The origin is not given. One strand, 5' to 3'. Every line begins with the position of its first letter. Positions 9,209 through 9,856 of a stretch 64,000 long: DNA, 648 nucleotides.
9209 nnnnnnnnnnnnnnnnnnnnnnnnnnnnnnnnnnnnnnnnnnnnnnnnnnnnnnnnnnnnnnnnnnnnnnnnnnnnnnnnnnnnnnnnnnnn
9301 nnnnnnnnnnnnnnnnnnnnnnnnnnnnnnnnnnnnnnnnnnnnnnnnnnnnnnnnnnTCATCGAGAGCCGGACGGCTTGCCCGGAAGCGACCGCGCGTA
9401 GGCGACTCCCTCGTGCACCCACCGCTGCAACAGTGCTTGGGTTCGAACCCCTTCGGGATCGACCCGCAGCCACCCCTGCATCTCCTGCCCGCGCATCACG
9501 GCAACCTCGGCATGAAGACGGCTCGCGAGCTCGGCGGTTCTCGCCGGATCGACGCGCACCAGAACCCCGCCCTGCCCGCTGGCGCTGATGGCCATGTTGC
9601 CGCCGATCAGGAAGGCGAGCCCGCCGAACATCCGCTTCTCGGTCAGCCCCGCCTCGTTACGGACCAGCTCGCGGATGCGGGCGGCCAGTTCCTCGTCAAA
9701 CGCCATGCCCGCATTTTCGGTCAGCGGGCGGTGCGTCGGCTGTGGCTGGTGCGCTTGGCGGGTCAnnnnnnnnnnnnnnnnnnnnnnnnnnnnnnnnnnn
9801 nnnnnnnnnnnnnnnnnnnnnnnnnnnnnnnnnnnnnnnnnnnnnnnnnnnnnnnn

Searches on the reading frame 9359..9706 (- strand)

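Call 27: search_protein_families(library=pfam, proteins=[window:9359-9706:-], max_evalue=0.00001)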
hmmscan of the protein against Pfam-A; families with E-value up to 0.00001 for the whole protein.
window:9359-9706:- (115 aa): 1 family
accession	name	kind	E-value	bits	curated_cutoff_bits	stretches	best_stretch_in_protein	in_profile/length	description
PF04993.18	TfoX_N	-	7.7e-13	48.8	30.1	1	15-102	3-89/91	TfoX N-terminal domain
